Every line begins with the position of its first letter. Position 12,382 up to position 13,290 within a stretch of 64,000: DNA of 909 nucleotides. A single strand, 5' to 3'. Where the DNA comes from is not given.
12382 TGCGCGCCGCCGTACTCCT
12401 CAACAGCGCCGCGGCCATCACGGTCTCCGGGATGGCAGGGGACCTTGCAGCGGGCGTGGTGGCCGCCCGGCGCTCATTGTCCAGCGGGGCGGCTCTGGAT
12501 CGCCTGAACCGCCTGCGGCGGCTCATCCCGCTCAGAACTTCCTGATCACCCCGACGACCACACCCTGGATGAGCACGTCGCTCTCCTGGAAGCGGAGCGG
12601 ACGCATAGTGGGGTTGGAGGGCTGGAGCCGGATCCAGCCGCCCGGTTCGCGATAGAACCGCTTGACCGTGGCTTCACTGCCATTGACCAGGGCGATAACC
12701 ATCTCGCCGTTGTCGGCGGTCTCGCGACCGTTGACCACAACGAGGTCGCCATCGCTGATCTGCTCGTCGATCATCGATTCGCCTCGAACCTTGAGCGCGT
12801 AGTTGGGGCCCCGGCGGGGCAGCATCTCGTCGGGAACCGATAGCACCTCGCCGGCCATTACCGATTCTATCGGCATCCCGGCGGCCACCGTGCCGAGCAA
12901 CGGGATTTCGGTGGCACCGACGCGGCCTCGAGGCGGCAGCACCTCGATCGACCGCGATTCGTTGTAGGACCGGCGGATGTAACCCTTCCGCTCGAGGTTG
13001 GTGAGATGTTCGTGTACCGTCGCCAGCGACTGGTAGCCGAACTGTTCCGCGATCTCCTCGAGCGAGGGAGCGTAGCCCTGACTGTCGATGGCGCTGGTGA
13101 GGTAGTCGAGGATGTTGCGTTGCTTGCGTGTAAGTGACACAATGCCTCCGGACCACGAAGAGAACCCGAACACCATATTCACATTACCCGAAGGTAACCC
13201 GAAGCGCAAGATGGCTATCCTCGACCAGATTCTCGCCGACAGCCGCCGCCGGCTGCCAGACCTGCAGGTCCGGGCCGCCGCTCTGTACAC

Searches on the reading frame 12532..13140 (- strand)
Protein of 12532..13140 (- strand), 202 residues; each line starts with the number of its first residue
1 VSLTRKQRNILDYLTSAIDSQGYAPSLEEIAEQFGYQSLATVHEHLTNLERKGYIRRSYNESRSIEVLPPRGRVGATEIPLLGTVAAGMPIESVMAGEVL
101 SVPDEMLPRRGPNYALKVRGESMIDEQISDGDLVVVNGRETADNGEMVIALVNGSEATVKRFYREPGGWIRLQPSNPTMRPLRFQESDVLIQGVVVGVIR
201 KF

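Call 4: search_protein_families(library=ncbifam, proteins=[window:12532-13140:-])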
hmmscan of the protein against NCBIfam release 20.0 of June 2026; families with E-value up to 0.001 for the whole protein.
window:12532-13140:- (202 aa): 2 families
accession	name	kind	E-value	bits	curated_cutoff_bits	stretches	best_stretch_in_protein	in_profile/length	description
TIGR00498.1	lexA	equivalog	4.6e-60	202.7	110.95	1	2-202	3-202/203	transcriptional repressor LexA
NF007621.2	PRK10276.1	subfamily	5.2e-17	61.9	110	1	101-200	17-115/115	translesion error-prone DNA polymerase V autoproteolytic subunit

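Call 12: find_related_loci(query=window:12532-13140:-, collection=genome_contigs, flank=1500)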
Query window:12532-13140:- (202 aa) in genome_contigs; peptide patterns used: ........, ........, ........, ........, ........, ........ (x = any residue, [..] = any of these).
599 stretches matched a pattern (row limit reached: there are more); 551 encode a relative of the query (tblastn E <= 1e-3); the best 80 are kept; 80 distinct loci.
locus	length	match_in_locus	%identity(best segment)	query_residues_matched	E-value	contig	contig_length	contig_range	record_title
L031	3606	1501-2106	89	1-202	9e-121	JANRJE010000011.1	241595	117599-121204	MAG: Gemmatimonadales bacterium isolate bins.158 k141_2518907, whole genome shotgun sequence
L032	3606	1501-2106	88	1-202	2e-120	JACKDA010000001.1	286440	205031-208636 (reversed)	MAG: Gemmatimonadales bacterium isolate HK-STAS-GEMM-1 HK-STAS-GEMM-1_1, whole genome shotgun sequence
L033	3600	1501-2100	89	3-202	1e-120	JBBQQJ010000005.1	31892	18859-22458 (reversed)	MAG: Gemmatimonadales bacterium isolate Co_metawrap_1575 Cmw_1575_k141_27467910_length_31892_cov_7.0000, whole genome sh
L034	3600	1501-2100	88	3-202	4e-119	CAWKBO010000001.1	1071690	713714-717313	MAG: uncultured Gemmatimonadales bacterium isolate MFD05442.bin.2.33 genome assembly, contig: contig_20234, whole genome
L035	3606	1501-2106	87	1-202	2e-118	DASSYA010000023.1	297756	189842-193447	MAG TPA_asm: Gemmatimonadales bacterium isolate SMAG_U664 k141_67898, whole genome shotgun sequence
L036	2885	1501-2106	85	1-202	1e-119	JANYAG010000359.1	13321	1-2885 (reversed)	MAG: Gemmatimonadetes bacterium isolate GL140_5_metabat_188_sub GL140_5_k141_3347007, whole genome shotgun sequence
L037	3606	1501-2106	85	1-202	5e-118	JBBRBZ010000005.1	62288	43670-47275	MAG: Gemmatimonadales bacterium isolate Co_metawrap_2377 Cmw_2377_k141_25699322_length_62288_cov_12.9992, whole genome s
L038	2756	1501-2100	87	3-202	1e-119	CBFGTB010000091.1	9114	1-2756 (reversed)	MAG TPA_asm: uncultured Gemmatimonadales bacterium isolate SRR17295758_binner12_Refined_8 genome assembly, contig: ERZ23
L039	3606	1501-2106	86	1-202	7e-117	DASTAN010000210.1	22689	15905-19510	MAG TPA_asm: Gemmatimonadales bacterium isolate SMAG_U738 k141_469512, whole genome shotgun sequence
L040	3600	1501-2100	87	3-202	1e-115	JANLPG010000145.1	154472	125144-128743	MAG: Gemmatimonadota bacterium isolate OTE_38_metabat_403 OTE_38_k141_4182268, whole genome shotgun sequence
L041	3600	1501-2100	86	3-202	2e-115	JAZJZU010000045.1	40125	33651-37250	MAG: Gemmatimonadota bacterium isolate ADI_H2L1_1_122_18_3-bin035_1 ADIH2L11_B035_1_000000000045, whole genome shotgun s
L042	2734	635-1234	84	3-202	6e-117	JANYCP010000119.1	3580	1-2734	MAG: Gemmatimonadetes bacterium isolate 336R_metabinner_186 336R_k141_1296638, whole genome shotgun sequence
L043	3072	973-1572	85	3-202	5e-115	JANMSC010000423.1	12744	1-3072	MAG: Gemmatimonadales bacterium isolate SOY_29_metabat_65 SOY_29_k141_840341, whole genome shotgun sequence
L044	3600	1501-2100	83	3-202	5e-113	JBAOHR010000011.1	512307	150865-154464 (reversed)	MAG: Gemmatimonadales bacterium isolate AS_Ams2_Bin22 np1-np2_contig_8361, whole genome shotgun sequence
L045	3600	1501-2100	84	3-202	3e-113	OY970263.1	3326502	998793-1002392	MAG: uncultured Gemmatimonadales bacterium isolate MFD02416.bin.2.26 genome assembly, chromosome: 1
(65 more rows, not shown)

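Call 42: find_homologous_proteins(query=window:12532-13140:-, max_evalue=1e-20)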
Query window:12532-13140:- (202 aa): 7854 proteins with E <= 1e-20 among 8000 candidates; the best 120 are listed.
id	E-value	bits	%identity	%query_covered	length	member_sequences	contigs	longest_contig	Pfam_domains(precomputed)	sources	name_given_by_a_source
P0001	1.2e-120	418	95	100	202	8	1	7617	PF00717.29,PF01726.23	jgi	-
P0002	4.0e-114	397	90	100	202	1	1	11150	PF00717.29,PF01726.23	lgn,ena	-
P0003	5.2e-114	397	90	100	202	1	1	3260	PF00717.29,PF01726.23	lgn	-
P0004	5.6e-114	396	90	100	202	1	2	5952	PF00717.29,PF01726.23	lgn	-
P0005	7.4e-114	396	90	100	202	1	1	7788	PF00717.29,PF01726.23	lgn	-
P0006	9.9e-114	396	90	100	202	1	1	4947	PF00717.29,PF01726.23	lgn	-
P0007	2.0e-113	395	88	100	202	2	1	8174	PF00717.29,PF01726.23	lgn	-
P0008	2.3e-113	394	89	99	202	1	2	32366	PF00717.29,PF01726.23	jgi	jgi:repressor LexA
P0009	6.1e-113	393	89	100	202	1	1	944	PF00717.29,PF01726.23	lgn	-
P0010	8.7e-113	393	89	99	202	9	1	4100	PF00717.29,PF01726.23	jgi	jgi:repressor LexA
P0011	1.4e-112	392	89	100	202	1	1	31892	PF00717.29,PF01726.23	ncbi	-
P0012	1.9e-112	391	89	100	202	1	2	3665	PF00717.29,PF01726.23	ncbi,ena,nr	ncbi:MAG: repressor LexA [Gemmatimonadetes bacterium HGW-Gemmatimonadetes-1]|nr:MAG: repressor LexA 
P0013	2.5e-112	391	89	100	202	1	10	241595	PF00717.29,PF01726.23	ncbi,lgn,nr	ncbi:MAG: transcriptional repressor LexA [Gemmatimonadales bacterium]|nr:transcriptional repressor L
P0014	5.0e-112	390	87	100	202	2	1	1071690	PF00717.29,PF01726.23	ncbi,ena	-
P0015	6.8e-112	390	89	100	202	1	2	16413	PF00717.29,PF01726.23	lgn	-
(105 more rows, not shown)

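Call 44: search_solved_structures(query=window:12532-13140:-, show_alignments=3)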
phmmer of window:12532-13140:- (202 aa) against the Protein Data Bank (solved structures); distinct sequences matched with E-value up to 0.001: 24.
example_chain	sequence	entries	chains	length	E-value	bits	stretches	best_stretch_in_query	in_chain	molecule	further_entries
3k2z_A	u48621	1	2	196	1.6e-33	119.3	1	1-201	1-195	LexA repressor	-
8s7g_A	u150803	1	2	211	3.1e-28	102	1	2-201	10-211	LexA repressor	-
7b5g_A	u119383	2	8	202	3.5e-24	88.8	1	2-201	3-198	LexA repressor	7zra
7ocj_A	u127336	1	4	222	4.8e-24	88.4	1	2-201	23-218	LexA repressor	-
1jhh_A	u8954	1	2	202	9.1e-24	87.5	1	2-201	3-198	LEXA REPRESSOR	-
3jso_A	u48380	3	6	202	2.3e-23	86.1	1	2-201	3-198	LexA repressor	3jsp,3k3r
8trg_I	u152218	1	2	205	2.5e-23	86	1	2-201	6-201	LexA repressor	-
1jhf_A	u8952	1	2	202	3.3e-23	85.6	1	2-201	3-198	LEXA REPRESSOR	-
6a2q_A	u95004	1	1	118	5.2e-17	65.4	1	96-201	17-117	LexA repressor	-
6a2r_A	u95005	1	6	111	5.7e-17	65.3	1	97-201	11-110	LexA repressor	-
6a2s_A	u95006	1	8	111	1.5e-16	63.9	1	97-201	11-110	LexA repressor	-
6a2t_A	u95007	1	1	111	3.7e-16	62.6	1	97-201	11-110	LexA repressor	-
8b0v_A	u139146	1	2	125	1.2e-15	61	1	79-201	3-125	LexA repressor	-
1jhc_A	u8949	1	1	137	2.7e-13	53.3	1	79-201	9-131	LEXA REPRESSOR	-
8gms_A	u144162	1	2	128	4.7e-13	52.5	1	79-201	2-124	LexA repressor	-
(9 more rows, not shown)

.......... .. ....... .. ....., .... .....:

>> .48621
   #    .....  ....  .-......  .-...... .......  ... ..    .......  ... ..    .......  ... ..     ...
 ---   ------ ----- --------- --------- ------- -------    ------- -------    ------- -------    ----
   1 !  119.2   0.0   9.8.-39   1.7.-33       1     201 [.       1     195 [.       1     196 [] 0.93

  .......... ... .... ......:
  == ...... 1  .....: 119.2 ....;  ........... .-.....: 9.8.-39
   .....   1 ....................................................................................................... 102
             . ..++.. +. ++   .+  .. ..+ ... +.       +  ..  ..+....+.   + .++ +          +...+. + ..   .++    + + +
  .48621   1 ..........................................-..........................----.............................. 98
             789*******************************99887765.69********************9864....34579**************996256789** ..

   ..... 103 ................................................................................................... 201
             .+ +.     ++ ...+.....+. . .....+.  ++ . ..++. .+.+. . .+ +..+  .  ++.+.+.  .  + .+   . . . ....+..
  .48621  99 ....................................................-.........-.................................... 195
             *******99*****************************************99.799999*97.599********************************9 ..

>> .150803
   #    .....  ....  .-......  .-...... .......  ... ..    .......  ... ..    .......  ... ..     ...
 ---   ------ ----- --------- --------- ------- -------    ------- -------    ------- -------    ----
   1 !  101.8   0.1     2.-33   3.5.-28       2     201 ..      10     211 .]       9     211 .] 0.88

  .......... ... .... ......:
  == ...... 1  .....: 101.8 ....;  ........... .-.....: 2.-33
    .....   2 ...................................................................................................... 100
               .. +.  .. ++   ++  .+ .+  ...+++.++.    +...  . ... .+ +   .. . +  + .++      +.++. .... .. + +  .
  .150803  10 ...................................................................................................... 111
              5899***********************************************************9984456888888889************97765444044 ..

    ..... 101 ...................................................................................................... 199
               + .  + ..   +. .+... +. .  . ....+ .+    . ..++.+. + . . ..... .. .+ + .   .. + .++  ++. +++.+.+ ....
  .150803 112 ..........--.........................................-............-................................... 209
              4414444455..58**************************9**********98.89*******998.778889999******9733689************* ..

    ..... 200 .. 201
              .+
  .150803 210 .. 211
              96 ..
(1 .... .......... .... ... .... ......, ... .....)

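Call 53: search_protein_representatives(protein=window:12532-13140:-)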
Query: 202 residues. Proteins with E-value up to 0.001 (for the whole library): 24673; up to 1e-10: 7896; up to 1e-30: 635. The best 150 are listed.
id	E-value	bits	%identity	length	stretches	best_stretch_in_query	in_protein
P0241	2.6e-97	340.4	78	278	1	1-202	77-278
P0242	8.1e-96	335.5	78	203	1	1-202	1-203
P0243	7.3e-95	332.4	83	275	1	20-202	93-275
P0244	3.7e-73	261.6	75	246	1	10-172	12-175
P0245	5.8e-68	244.7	60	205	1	4-202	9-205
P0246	1.2e-66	240.4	67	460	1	2-166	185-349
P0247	1.2e-65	237.2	60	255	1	14-202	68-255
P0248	5.2e-62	225.3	54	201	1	2-202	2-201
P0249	1.1e-59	217.7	55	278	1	2-202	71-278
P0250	1.4e-58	214.1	58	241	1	2-179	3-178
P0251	2.5e-58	213.2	50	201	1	1-202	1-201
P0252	4.0e-56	206.1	52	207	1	2-202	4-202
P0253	1.0e-55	204.7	52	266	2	77-202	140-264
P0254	1.2e-54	201.3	49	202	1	1-202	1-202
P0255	1.5e-54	200.9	62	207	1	1-155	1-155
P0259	5.5e-53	195.8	52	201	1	1-201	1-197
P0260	3.8e-52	193.1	51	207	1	2-202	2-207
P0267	9.2e-51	188.6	51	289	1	1-202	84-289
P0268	1.8e-50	187.6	48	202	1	2-202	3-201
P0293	4.4e-47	176.6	47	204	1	3-202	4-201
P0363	4.9e-42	160.1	44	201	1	1-201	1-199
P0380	3.3e-41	157.4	44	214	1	1-202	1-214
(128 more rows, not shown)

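Call 55: list_cluster_members(proteins=[P0245, P0248, P0251, P0252, P0254, P0259, P0260, P0268, P0293, P0363])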
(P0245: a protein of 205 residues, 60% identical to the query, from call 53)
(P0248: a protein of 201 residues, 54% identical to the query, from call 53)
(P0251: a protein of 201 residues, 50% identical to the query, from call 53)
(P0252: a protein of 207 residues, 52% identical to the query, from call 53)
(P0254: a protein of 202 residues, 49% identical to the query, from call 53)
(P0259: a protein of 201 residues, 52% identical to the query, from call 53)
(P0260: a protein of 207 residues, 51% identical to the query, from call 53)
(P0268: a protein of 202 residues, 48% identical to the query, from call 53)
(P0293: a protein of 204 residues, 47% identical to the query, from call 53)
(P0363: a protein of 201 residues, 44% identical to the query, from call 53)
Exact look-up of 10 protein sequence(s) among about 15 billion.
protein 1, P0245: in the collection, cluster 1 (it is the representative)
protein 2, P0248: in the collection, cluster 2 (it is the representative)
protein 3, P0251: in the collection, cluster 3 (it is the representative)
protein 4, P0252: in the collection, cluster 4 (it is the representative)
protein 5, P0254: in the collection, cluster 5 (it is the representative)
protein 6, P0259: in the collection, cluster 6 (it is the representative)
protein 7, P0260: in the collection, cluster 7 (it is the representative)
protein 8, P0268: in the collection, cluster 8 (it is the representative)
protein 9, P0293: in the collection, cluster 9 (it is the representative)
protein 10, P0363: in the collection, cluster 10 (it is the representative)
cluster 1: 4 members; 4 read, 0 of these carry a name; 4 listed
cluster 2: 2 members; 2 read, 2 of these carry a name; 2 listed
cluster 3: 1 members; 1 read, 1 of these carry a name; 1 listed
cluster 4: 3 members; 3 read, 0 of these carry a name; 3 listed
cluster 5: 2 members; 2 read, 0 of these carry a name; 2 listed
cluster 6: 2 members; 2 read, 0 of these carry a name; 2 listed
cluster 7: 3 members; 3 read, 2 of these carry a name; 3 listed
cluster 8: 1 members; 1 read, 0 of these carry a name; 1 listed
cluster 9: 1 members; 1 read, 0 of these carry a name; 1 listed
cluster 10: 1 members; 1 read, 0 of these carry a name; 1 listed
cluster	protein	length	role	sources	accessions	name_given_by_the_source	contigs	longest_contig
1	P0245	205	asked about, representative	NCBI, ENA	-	-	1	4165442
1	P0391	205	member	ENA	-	-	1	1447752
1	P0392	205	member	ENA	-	-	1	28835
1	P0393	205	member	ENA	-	-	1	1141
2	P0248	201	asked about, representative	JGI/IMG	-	repressor LexA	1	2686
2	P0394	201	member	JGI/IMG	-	repressor LexA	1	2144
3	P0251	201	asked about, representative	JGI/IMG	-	repressor LexA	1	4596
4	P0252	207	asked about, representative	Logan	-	-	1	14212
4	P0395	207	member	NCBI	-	-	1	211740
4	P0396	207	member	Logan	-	-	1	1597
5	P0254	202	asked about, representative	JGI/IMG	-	-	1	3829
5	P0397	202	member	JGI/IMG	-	-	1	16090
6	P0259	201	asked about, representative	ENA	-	-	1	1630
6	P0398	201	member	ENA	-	-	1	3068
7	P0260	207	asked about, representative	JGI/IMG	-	repressor LexA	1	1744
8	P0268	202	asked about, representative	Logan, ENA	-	-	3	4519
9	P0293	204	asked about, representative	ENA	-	-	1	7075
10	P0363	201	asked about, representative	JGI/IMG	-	-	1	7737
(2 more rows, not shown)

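Call 56: find_encoding_contigs(protein=P0245, flank=1500, max_places=1)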
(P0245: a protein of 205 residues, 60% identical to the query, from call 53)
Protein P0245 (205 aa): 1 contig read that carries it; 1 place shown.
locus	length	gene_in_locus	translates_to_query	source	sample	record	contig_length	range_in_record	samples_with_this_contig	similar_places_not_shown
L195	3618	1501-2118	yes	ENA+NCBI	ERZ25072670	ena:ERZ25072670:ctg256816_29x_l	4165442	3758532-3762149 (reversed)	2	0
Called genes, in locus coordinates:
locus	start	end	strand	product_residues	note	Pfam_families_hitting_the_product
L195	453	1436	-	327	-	PF00294:PfkB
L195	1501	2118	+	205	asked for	PF01726:LexA_DNA_bind, PF00717:Peptidase_S24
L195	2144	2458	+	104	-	PF11950:DUF3467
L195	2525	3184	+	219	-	PF00730:HhH-GPD, PF00633:HHH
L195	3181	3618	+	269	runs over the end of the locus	PF00398:RrnaAD, PF13649:Methyltransf_25 (weak)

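Call 57: find_encoding_contigs(protein=P0251, flank=1500, max_places=1)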
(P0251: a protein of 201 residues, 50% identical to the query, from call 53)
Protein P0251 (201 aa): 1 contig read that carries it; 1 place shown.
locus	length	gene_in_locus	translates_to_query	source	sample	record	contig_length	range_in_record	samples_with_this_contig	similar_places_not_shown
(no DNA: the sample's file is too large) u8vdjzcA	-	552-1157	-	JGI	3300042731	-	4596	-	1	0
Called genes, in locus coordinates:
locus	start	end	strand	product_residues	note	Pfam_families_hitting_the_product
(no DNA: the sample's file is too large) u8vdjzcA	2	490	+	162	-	?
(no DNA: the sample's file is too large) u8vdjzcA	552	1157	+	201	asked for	PF01726:LexA_DNA_bind, PF00717:Peptidase_S24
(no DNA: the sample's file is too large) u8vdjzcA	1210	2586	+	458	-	PF00425:Chorismate_bind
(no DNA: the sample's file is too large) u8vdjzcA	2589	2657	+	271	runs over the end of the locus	PF01063:Aminotran_4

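Call 58: find_encoding_contigs(protein=P0395, flank=1500, max_places=1)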
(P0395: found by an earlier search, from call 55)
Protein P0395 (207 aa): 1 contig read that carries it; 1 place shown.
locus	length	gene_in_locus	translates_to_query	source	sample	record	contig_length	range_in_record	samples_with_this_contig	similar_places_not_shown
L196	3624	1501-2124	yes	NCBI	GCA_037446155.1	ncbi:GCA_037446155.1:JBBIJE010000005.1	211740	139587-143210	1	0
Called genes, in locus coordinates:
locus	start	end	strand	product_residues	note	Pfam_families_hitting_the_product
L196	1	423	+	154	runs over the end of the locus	PF03652:RuvX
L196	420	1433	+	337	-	PF02618:YceG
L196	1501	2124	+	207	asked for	PF01726:LexA_DNA_bind, PF00717:Peptidase_S24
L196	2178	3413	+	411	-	PF04055:Radical_SAM, PF06969:HemN_C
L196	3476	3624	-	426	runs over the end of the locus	PF05221:AdoHcyase, PF02826:2-Hacid_dh_C, PF00670:AdoHcyase_NAD, PF07991:KARI_N (weak)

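Call 59: find_encoding_contigs(protein=P0397, flank=1500, max_places=1)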
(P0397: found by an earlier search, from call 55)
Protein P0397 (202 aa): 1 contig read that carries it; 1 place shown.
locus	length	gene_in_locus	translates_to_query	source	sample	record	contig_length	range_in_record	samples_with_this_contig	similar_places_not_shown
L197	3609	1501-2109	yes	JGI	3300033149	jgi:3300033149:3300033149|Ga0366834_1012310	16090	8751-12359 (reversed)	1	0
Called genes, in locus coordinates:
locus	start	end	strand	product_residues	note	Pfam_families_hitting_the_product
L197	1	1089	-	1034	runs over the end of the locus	PF07517:SecA_DEAD, PF01043:SecA_PP_bind, PF21090:P-loop_SecA, PF07516:SecA_SW, PF02810:SEC-C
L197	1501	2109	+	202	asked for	PF01726:LexA_DNA_bind, PF00717:Peptidase_S24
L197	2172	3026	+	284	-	PF02569:Pantoate_ligase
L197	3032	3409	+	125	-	PF02261:Asp_decarbox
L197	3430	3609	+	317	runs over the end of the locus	PF02445:NadA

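Call 60: find_encoding_contigs(protein=P0293, flank=1500, max_places=1)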
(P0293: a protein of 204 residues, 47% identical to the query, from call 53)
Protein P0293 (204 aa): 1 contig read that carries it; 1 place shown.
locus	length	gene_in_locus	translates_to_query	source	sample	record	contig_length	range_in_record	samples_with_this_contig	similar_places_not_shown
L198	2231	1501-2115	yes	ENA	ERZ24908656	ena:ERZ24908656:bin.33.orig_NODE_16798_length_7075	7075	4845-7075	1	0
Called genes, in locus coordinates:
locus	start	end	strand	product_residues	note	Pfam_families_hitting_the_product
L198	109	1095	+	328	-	PF01073:3Beta_HSD, PF01370:Epimerase, PF02719:Polysacc_synt_2 (weak), PF04321:RmlD_sub_bind, PF05368:NmrA (weak), PF08659:KR (faint), PF13460:NAD_binding_10 (weak), PF16363:GDP_Man_Dehyd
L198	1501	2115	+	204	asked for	PF01726:LexA_DNA_bind, PF00717:Peptidase_S24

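Call 61: find_encoding_contigs(protein=P0363, flank=1500, max_places=1)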
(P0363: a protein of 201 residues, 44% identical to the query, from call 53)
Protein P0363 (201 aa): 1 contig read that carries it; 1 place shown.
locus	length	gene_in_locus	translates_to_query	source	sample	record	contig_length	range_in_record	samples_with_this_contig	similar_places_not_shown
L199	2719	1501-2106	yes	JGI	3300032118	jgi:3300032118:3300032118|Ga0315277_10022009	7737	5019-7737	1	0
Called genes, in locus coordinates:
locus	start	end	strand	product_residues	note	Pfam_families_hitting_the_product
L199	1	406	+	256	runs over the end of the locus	PF00005:ABC_tran, PF13304:AAA_21 (faint)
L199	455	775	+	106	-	PF02482:Ribosomal_S30AE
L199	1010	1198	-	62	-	-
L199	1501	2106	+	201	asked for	PF01726:LexA_DNA_bind, PF00717:Peptidase_S24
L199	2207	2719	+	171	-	?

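Call 63: find_homologous_proteins(query=P0395, max_evalue=1e-30)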
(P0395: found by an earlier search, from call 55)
Query P0395 (207 aa): 7928 proteins with E <= 1e-30 among 8000 candidates; the best 120 are listed.
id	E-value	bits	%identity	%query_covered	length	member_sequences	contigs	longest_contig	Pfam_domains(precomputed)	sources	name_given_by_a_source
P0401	1.9e-119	414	93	100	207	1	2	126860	PF00717.29,PF01726.23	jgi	-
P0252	1.6e-116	405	91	100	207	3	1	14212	PF00717.29,PF01726.23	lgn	-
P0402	2.3e-90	320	73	100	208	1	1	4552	PF00717.29,PF01726.23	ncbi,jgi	-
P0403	5.5e-86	305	71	96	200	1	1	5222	PF00717.29,PF01726.23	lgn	-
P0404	2.1e-84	300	68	96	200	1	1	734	PF00717.29,PF01726.23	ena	-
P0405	1.1e-83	298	68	96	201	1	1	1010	PF00717.29,PF01726.23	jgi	jgi:repressor LexA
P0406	1.4e-82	294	69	96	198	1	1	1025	PF00717.29,PF01726.23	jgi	-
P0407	2.4e-82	293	69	96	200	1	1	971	PF00717.29,PF01726.23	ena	-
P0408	3.6e-82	293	66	96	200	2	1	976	PF00717.29,PF01726.23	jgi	jgi:repressor LexA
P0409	4.0e-82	293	69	96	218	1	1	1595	PF00717.29,PF01726.23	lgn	-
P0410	4.0e-82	293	66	96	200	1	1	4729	PF00717.29,PF01726.23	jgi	jgi:repressor LexA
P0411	6.7e-82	292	68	96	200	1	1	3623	PF00717.29,PF01726.23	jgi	jgi:repressor LexA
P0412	1.0e-81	291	65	97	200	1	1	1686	PF00717.29,PF01726.23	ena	-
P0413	1.9e-81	290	68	96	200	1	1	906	PF00717.29,PF01726.23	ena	-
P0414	2.2e-81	290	67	96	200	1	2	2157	PF00717.29,PF01726.23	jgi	jgi:repressor LexA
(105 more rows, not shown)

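Call 75: find_encoding_contigs(protein=P0380, flank=1200, max_places=1)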
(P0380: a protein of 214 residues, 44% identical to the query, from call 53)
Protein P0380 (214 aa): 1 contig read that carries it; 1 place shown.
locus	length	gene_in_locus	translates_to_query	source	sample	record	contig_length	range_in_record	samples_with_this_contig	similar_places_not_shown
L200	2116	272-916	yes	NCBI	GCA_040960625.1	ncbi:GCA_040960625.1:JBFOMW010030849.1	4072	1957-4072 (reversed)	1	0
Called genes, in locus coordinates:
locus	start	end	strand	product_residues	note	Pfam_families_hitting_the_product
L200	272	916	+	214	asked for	PF01726:LexA_DNA_bind, PF00717:Peptidase_S24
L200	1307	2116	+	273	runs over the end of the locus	PF00378:ECH_1, PF16113:ECH_2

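Call 76: find_encoding_contigs(protein=P0267, flank=1200, max_places=1)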
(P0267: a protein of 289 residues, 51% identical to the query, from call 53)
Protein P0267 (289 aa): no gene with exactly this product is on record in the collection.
